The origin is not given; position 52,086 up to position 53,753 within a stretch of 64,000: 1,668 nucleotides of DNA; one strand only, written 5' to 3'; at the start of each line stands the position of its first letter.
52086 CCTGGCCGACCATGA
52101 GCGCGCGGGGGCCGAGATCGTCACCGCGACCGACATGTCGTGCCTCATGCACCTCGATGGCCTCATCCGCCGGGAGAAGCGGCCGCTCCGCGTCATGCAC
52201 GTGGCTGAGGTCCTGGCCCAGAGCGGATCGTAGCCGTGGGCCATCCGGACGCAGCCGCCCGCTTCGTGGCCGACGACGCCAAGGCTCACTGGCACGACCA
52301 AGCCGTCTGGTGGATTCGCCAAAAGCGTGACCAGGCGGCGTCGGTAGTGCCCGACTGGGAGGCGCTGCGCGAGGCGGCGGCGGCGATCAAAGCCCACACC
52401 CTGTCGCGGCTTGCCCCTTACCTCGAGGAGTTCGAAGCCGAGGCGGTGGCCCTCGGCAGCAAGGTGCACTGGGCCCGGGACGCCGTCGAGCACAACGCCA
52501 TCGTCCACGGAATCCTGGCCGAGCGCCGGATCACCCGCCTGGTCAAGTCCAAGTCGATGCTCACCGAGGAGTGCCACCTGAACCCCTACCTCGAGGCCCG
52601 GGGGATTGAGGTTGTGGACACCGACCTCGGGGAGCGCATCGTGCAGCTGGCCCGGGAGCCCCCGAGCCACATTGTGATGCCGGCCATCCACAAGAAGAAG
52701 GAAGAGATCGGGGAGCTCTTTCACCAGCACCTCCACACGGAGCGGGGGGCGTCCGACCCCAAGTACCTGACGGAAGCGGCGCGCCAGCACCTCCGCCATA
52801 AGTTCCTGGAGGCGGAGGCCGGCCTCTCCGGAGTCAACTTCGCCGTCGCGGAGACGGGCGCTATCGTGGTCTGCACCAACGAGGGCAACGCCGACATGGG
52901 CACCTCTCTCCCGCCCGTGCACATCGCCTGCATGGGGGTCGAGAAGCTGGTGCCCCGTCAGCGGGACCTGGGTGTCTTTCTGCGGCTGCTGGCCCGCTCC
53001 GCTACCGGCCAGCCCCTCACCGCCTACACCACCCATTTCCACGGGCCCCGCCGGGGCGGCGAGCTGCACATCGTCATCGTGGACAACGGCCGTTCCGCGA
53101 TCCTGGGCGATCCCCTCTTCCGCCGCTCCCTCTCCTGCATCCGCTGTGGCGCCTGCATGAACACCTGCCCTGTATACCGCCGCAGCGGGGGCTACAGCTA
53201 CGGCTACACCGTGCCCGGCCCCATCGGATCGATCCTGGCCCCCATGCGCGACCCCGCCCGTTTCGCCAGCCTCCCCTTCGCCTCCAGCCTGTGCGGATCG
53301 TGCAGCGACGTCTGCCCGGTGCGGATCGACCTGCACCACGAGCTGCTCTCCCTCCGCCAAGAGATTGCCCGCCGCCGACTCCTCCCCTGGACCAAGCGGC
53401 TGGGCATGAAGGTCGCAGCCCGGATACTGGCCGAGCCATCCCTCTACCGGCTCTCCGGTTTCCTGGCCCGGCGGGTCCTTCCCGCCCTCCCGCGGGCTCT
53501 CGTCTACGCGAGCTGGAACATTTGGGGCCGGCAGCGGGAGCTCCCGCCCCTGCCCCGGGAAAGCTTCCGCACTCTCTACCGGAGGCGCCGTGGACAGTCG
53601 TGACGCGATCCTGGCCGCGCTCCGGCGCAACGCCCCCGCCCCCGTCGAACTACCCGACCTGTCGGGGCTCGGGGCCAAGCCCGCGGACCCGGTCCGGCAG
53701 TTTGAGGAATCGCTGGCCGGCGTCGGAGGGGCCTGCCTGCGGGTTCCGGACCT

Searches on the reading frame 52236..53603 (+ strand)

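Call 9: search_protein_families(library=pfam, proteins=[window:52236-53603:+], max_evalue=0.01)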
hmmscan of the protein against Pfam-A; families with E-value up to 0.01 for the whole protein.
window:52236-53603:+ (455 aa): 14 families
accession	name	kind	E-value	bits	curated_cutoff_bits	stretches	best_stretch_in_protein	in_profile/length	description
PF02589.21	LUD_dom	-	3.9e-44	151.1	22.6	1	63-281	1-174/189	LUD domain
PF13183.11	Fer4_8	-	1.9e-12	48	27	1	299-364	3-68/68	4Fe-4S dicluster domain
PF13237.11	Fer4_10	-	2.4e-07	31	25.5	1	300-316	8-22/53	4Fe-4S dicluster domain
PF11870.13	LutB_C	-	7e-07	30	26.8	1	386-451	26-86/88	Lactate utilisation protein B, C-terminal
PF00037.32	Fer4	-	3.4e-06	27.1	21.1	1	301-313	8-20/24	4Fe-4S binding domain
PF13187.11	Fer4_9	-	1.6e-05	25.2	27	0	300-312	36-48/52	4Fe-4S dicluster domain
PF13534.11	Fer4_17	-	2.7e-05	25.1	22.2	1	300-365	1-61/61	4Fe-4S dicluster domain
PF12838.12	Fer4_7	-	2.7e-05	25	27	1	300-363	1-51/52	4Fe-4S dicluster domain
PF12800.12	Fer4_4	-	4.4e-05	23.9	24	1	300-314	3-17/17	4Fe-4S binding domain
PF12798.12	Fer4_3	-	5.3e-05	24.2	27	0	301-313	1-13/15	4Fe-4S binding domain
PF12797.12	Fer4_2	-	9.7e-05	22.5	24.5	1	300-313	9-22/22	4Fe-4S binding domain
PF13484.11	Fer4_16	-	0.00041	21.5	30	0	301-314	2-15/66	4Fe-4S double cluster binding domain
PF12837.12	Fer4_6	-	0.0012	19.2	25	1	300-313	8-21/24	4Fe-4S binding domain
PF13746.11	Fer4_18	-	0.0099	16.5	27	0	352-368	63-79/114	4Fe-4S dicluster domain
